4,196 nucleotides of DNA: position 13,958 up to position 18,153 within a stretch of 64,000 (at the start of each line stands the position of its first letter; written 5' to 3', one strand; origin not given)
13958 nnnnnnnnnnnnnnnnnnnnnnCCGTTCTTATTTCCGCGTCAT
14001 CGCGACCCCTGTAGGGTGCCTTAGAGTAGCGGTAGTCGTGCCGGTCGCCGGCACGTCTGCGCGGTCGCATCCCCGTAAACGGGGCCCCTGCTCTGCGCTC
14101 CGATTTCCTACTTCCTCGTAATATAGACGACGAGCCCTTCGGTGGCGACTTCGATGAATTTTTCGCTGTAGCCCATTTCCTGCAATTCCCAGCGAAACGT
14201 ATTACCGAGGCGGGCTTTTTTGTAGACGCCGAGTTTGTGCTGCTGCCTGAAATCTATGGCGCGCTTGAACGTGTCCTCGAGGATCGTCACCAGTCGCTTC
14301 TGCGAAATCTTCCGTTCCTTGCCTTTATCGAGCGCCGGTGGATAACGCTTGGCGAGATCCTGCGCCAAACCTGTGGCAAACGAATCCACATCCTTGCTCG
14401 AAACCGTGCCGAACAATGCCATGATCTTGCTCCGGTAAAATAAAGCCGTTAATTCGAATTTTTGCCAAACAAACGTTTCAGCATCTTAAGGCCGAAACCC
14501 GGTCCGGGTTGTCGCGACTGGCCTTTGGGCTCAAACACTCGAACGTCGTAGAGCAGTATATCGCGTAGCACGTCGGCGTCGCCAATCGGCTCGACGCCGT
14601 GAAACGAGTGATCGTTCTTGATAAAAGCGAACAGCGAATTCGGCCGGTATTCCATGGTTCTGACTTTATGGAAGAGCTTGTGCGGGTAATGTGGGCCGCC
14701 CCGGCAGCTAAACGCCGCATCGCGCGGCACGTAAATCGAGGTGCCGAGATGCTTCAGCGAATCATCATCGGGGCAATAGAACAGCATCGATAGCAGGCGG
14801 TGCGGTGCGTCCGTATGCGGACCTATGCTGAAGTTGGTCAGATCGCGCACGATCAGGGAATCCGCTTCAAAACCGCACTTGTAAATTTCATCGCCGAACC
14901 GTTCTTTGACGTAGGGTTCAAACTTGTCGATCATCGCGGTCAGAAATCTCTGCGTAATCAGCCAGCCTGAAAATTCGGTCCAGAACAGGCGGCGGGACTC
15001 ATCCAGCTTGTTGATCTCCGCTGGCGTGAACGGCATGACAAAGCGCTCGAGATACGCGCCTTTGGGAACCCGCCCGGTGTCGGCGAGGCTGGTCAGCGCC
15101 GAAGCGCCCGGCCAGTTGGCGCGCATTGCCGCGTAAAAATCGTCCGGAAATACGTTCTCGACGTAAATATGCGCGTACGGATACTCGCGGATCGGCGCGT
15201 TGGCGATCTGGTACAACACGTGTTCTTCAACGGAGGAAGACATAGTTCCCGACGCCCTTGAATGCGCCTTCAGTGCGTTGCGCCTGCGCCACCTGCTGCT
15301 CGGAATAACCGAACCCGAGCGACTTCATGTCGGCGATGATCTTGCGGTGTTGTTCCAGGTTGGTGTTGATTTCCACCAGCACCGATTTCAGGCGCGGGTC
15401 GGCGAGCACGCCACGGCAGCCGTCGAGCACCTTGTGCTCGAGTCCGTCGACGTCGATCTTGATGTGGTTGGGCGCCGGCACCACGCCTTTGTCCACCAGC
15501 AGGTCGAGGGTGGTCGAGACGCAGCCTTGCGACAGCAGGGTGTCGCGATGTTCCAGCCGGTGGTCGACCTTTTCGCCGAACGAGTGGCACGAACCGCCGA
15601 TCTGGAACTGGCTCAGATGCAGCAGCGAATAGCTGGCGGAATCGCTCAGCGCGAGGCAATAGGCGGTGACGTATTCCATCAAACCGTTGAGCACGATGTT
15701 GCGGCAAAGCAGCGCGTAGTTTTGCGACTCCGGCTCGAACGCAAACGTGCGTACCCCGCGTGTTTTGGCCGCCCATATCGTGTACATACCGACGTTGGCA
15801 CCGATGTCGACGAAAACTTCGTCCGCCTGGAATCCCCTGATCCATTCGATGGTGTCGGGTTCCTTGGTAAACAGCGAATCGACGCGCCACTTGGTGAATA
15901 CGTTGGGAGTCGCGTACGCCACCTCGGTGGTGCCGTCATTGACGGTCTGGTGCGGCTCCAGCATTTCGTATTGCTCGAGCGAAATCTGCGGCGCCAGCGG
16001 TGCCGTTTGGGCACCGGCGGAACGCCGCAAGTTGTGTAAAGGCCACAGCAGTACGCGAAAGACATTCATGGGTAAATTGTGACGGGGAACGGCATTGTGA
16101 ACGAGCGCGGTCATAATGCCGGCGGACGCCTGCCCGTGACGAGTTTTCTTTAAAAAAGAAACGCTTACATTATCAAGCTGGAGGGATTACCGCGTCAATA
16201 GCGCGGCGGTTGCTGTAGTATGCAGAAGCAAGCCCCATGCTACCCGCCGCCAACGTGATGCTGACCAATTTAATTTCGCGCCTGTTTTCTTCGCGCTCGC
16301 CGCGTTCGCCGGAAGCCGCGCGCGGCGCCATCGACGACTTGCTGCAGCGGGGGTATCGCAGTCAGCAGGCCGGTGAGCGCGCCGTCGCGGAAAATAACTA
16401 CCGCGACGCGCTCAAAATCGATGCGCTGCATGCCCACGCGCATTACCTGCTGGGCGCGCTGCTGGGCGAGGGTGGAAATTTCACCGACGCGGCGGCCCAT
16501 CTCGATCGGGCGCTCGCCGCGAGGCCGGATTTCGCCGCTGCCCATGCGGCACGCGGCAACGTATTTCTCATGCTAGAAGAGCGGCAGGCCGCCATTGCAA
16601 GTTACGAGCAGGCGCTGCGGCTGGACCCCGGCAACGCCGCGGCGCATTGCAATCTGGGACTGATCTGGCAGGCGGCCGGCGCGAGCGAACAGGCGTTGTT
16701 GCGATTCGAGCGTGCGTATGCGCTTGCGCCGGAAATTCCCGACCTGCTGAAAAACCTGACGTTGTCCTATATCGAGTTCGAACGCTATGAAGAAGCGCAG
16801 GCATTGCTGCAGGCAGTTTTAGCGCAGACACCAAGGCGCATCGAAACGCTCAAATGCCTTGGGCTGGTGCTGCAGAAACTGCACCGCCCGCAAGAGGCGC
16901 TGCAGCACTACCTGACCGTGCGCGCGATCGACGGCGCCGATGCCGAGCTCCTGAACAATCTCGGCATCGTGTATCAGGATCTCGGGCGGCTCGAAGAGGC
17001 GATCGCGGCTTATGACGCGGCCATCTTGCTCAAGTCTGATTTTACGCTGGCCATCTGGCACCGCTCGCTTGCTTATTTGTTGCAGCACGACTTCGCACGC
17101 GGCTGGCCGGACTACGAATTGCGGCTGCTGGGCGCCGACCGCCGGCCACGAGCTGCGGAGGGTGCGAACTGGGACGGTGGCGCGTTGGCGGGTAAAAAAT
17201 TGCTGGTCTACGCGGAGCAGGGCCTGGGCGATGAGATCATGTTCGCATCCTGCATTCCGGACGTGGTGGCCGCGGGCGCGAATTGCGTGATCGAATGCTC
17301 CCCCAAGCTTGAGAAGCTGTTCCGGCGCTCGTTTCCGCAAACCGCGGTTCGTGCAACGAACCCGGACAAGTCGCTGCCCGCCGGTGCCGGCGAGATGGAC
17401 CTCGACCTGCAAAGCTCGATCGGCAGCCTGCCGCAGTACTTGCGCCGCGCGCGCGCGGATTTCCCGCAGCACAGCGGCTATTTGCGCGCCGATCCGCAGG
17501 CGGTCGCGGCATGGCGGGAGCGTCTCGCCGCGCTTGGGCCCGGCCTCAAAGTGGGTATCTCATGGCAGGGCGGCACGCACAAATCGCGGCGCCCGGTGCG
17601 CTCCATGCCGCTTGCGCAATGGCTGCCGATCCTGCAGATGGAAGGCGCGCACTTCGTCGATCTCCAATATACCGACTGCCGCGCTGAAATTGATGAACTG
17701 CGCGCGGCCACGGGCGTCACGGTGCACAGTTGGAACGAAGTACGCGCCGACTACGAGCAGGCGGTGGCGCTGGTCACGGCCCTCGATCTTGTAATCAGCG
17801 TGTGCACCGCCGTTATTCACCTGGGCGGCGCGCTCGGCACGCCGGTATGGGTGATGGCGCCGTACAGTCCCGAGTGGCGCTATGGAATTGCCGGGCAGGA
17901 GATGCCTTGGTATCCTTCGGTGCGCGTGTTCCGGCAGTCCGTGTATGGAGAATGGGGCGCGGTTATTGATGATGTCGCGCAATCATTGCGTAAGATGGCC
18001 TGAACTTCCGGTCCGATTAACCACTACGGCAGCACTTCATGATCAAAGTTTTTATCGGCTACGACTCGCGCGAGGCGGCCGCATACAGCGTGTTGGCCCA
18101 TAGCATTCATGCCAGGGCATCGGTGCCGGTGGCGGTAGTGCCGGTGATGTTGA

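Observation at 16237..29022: Array of six paralogous TPR + GT9-like glycosyltransferases in one operon-like block next to three pilin genes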

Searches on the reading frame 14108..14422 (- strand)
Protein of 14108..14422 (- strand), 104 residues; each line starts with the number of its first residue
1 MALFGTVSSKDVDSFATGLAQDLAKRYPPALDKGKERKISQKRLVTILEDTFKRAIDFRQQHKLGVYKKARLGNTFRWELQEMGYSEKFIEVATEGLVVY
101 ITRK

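Call 66: search_protein_families(library=pfam, proteins=[window:14108-14422:-], max_evalue=0.001)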
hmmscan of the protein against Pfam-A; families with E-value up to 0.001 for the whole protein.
window:14108-14422:- (104 aa): 0 families

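Call 81: search_protein_families(library=ncbifam, proteins=[window:14108-14422:-], max_evalue=0.01)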
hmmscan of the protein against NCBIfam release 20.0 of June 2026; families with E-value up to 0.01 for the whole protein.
window:14108-14422:- (104 aa): 0 families

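Call 84: search_solved_structures(query=A5, max_evalue=5)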
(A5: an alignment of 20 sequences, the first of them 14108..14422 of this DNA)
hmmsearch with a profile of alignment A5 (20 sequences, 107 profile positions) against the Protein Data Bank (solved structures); distinct sequences matched with E-value up to 5: 3.
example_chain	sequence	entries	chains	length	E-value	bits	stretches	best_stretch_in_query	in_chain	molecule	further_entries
1zq1_C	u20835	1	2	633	0.074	16.4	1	6-67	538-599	Glutamyl-tRNA(Gln) amidotransferase subunit E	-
6az3_V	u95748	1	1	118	0.87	12.9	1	10-72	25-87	60S ribosomal protein L23a, putative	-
2ywv_A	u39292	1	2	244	1.3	12.4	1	51-102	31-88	Phosphoribosylaminoimidazole succinocarboxamide synthetase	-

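Call 85: find_homologous_proteins(query=window:14108-14422:-, max_evalue=0.001)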
Query window:14108-14422:- (104 aa): 960 proteins with E <= 0.001 among 963 candidates; the best 120 are listed.
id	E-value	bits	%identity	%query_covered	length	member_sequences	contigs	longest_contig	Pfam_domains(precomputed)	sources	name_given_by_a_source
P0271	9.6e-61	220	99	100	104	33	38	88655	-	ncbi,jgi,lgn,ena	-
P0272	1.3e-55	203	89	100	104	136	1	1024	-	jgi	jgi:hypothetical protein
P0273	1.5e-54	200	88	100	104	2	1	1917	-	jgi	jgi:hypothetical protein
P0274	5.0e-54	198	88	100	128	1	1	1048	-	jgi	jgi:hypothetical protein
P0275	1.9e-53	196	88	100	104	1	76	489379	-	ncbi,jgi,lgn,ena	-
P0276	1.9e-53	196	88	100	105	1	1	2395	-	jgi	-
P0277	1.9e-53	196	88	100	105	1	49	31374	-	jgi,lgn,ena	jgi:hypothetical protein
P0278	2.5e-53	196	88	100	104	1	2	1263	-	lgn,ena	-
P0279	3.5e-53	195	87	100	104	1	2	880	-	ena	-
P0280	7.0e-53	194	88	100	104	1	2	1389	-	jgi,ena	-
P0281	9.4e-53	194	88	100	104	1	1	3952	-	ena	-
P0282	9.7e-53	194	88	100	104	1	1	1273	-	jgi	jgi:hypothetical protein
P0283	1.0e-52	194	87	100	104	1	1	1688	-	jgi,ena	jgi:hypothetical protein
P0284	1.2e-52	194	85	100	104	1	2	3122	-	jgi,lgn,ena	-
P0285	1.3e-52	194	85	100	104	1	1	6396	-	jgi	jgi:hypothetical protein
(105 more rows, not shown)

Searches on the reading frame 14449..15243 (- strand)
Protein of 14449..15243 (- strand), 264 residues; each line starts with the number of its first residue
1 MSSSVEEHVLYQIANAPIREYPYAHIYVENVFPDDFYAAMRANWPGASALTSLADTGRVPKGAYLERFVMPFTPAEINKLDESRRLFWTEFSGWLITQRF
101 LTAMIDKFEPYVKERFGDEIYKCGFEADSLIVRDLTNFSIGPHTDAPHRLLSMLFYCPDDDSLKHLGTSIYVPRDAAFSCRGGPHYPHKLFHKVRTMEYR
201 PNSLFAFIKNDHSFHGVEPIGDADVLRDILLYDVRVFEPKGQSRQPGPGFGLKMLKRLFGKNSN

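Call 7: search_protein_families(library=pfam, proteins=[window:14449-15243:-], max_evalue=0.00001)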
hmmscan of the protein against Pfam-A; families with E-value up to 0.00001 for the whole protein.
window:14449-15243:- (264 aa): 0 families

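Call 66: search_protein_families(library=pfam, proteins=[window:14449-15243:-], max_evalue=0.001)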
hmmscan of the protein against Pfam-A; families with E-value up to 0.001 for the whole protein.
window:14449-15243:- (264 aa): 0 families

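Call 81: search_protein_families(library=ncbifam, proteins=[window:14449-15243:-], max_evalue=0.01)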
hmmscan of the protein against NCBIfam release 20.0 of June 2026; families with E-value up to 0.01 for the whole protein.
window:14449-15243:- (264 aa): 0 families

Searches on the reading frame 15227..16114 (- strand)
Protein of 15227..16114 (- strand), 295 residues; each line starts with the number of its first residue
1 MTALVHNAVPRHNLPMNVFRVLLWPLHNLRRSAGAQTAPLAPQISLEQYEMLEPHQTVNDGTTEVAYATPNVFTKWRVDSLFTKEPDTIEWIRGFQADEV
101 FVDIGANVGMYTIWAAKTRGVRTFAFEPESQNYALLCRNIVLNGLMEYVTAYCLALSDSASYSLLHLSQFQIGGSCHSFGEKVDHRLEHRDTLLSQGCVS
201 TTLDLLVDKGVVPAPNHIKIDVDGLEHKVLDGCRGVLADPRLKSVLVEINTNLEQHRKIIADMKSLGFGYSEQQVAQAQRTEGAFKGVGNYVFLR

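Call 7: search_protein_families(library=pfam, proteins=[window:15227-16114:-], max_evalue=0.00001)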
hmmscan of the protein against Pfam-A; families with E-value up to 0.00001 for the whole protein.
window:15227-16114:- (295 aa): 1 family
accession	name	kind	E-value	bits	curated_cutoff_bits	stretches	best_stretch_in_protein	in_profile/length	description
PF05050.19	Methyltransf_21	-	9.5e-10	39.3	22.7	1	103-268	1-171/173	Methyltransferase FkbM domain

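Call 81: search_protein_families(library=ncbifam, proteins=[window:15227-16114:-], max_evalue=0.01)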
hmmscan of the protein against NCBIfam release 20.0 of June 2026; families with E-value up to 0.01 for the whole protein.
window:15227-16114:- (295 aa): 4 families
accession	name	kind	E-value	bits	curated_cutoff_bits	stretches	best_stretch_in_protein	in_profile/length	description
TIGR01444.1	fkbM_fam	subfamily_domain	5.6e-24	85.2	37.7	1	100-248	1-141/143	FkbM family methyltransferase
NF047823.1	tRNAwyosTaw2Pyroc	equivalog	0.00059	19.3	550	1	96-155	124-183/277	tRNA(Phe) (4-demethylwyosine(37)-C(7)) aminocarboxypropyltransferase Taw2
NF047824.1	tRNAwyosineTaw2Meth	equivalog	0.0011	18.7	350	1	96-149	92-146/245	tRNA(Phe) (4-demethylwyosine(37)-C(7)) aminocarboxypropyltransferase Taw2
TIGR02469.1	CbiT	equivalog_domain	0.0043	17.3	78.3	1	96-152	18-75/124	precorrin-6Y C5,15-methyltransferase (decarboxylating) subunit CbiT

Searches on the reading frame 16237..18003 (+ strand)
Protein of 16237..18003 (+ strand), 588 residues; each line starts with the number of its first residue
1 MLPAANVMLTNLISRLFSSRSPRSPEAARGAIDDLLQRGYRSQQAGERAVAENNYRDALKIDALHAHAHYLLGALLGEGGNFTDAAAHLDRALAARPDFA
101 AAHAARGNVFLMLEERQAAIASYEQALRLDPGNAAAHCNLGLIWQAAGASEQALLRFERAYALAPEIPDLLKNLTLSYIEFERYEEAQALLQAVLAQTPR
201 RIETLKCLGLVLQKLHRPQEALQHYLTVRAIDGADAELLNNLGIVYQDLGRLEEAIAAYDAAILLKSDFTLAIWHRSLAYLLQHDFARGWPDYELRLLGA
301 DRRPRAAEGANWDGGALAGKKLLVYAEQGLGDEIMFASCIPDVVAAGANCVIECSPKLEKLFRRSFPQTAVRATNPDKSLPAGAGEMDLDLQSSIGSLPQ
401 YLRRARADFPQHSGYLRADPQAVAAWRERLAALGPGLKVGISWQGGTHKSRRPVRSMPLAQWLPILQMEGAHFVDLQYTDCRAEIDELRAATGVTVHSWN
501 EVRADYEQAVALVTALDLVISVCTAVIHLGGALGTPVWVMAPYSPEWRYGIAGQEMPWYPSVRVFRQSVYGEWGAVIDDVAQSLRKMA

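Call 4: search_protein_families(library=pfam, proteins=[window:16237-18003:+], max_evalue=0.01)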
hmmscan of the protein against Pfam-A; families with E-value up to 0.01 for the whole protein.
window:16237-18003:+ (588 aa): 19 families
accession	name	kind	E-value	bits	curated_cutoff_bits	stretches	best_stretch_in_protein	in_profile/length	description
PF13414.12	TPR_11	-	4.6e-26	90.7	26.8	4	118-144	12-38/42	TPR repeat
PF07719.23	TPR_2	-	1.9e-24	84.2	27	3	236-266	1-31/34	Tetratricopeptide repeat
PF00515.34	TPR_1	-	7.4e-24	83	27.8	2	236-268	1-33/34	Tetratricopeptide repeat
PF13431.12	TPR_17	-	8.8e-18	63.5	24.4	2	123-153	2-32/34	Tetratricopeptide repeat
PF14559.12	TPR_19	-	1.1e-16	61.3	25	3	146-200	3-57/68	Tetratricopeptide repeat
PF13432.12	TPR_16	-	1.2e-16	61.3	32.7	4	77-134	8-65/65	Tetratricopeptide repeat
PF13424.12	TPR_12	-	9.5e-14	51.8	30.1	1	203-262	4-71/77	Tetratricopeptide repeat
PF13181.12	TPR_8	-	4.7e-13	48.6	25.7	1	236-268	1-33/34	Tetratricopeptide repeat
PF13428.12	TPR_14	-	2.5e-09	37.3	23.5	1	101-141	2-42/44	Tetratricopeptide repeat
PF23914.1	TPR_CcmH_CycH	-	3.1e-08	34.1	42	1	132-230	48-149/158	Cytochrome c-type biogenesis protein H TPR domain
PF13176.12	TPR_7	-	5.2e-08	32.8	27.9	0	239-268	2-31/36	Tetratricopeptide repeat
PF13371.12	TPR_9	-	8.9e-06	26.1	35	0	114-169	9-64/73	Tetratricopeptide repeat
PF13429.12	TPR_15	-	1.5e-05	25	26.2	1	145-255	157-267/280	Tetratricopeptide repeat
PF13174.12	TPR_6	-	0.00074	20.5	26.3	0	68-98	2-32/33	Tetratricopeptide repeat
PF13374.12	TPR_10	-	0.001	19.5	27.5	1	236-263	2-29/42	Tetratricopeptide repeat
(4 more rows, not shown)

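Call 5: search_protein_families(library=ncbifam, proteins=[window:16237-18003:+], max_evalue=0.01)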
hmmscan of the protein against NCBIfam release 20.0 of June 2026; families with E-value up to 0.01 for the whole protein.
window:16237-18003:+ (588 aa): 25 families
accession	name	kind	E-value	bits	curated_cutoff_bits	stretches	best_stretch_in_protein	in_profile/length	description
NF040959.1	MamA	equivalog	2.1e-22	79.6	200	2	38-192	43-197/204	magnetosome protein MamA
TIGR02917.1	PEP_TPR_lipo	equivalog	1.1e-19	69.8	312.2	2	39-165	132-258/899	XrtA/PEP-CTERM system TPR-repeat protein PrsT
TIGR02521.1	type_IV_pilW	equivalog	9.4e-19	67.9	154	2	78-162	43-127/234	type IV pilus biogenesis/stability protein PilW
NF033762.1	social_mot_Tgl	equivalog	6.1e-18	65.1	225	2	39-187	38-189/252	social motility TPR repeat lipoprotein Tgl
NF033758.1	gliding_GltE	equivalog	1.8e-16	60.2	225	2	42-173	202-329/411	adventurous gliding motility TPR repeat lipoprotein GltE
TIGR02552.1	LcrH_SycD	equivalog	1.1e-13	51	104.8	3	183-265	33-115/136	SycD/LcrH family type III secretion system chaperone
NF002725.1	PRK02603.1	equivalog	2.8e-10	40.5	143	1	118-180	53-118/173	photosystem I assembly protein Ycf3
NF052415.1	T3SS_chap_SctY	equivalog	1.4e-09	38.5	70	1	167-263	5-104/106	type III secretion apparatus assembly chaperone SctY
NF008391.2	PRK11189.1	equivalog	1.5e-09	37.8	250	1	100-199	65-164/297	lipoprotein NlpI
NF033920.0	C39_PA2778_fam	equivalog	2e-09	37.2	150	1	80-165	170-255/255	PA2778 family cysteine peptidase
NF011886.0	PRK15359.1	equivalog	5.1e-07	29.6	146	0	95-161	53-119/144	type III secretion system chaperone protein SscB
NF008757.0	PRK11788.1-5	equivalog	1e-06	28.2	363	1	114-223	194-303/388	lipopolysaccharide assembly protein LapB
NF007302.0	PRK09782.1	equivalog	1.7e-06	26.3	1223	1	34-197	547-709/990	phage receptor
NF047507.1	TPR_BatC_Lepto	exception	3.9e-06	26.5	175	1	79-145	71-141/214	TPR repeat-containing protein BatC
TIGR02795.1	tol_pal_ybgF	equivalog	1e-05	26.1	90.1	0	63-136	36-112/119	tol-pal system protein YbgF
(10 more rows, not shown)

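Call 11: search_solved_structures(query=A1, max_evalue=0.01)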
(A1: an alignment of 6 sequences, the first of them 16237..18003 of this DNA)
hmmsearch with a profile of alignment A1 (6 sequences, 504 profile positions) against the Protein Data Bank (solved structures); distinct sequences matched with E-value up to 0.01: 413 (the best 60 are shown).
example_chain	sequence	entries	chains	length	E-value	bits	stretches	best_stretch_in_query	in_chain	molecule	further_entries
9qhb_A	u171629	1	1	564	1.2e-133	450.2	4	24-206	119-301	Engineered tetratricopeptide repeat protein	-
7yeh_B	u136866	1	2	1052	1e-76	262.4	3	26-212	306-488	UDP-N-acetylglucosamine--peptide N-acetylglucosaminyltransferase 110 kDa subunit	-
7yea_A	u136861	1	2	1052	2.2e-76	261.3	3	24-212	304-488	UDP-N-acetylglucosamine--peptide N-acetylglucosaminyltransferase 110 kDa subunit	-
7ntf_A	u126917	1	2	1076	6.1e-76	259.9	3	25-212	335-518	Isoform 1 of UDP-N-acetylglucosamine--peptide N-acetylglucosaminyltransferase 110 kDa subu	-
8bu0_A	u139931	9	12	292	1.3e-67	232.4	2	45-206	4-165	Consensus tetratricopeptide repeat protein | Crystal structure of an 8-repeat consensus TPR superhelix with Zinc. | Monomer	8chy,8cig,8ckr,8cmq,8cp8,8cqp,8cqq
1w3b_A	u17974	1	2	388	1.1e-65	226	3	37-191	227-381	UDP-N-ACETYLGLUCOSAMINE--PEPTIDE N-ACETYLGLUCOSAMINYLTRANSFERASE 110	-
6eou_A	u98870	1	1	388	1.6e-65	225.5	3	32-191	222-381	UDP-N-acetylglucosamine--peptide N-acetylglucosaminyltransferase 110 kDa subunit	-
9qhc_A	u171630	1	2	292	4.6e-64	220.7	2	45-207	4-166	Engineered tetratricopeptide repeat protein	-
7qdr_B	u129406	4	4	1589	1.6e-51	179.2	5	6-128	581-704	Tetratricopeptide repeat protein 37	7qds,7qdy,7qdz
9g8o_B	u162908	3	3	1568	2.7e-51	178.5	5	6-128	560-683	Superkiller complex protein 3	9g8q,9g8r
7y4i_A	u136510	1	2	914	1.7e-50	175.9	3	15-193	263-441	Probable UDP-N-acetylglucosamine--peptide N-acetylglucosaminyltransferase SPINDLY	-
8dtf_A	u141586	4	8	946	1.8e-50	175.8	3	15-193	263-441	Probable UDP-N-acetylglucosamine--peptide N-acetylglucosaminyltransferase SPINDLY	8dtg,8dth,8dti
7obi_A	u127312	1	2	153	3.2e-43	151.9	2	81-185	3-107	CTPR-rv4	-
9eh1_Q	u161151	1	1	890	1.8e-38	136.3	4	25-180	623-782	RNA polymerase-associated protein CTR9 homolog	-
7oop_S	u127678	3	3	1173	1.4e-37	133.3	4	25-179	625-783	RNA polymerase-associated protein CTR9 homolog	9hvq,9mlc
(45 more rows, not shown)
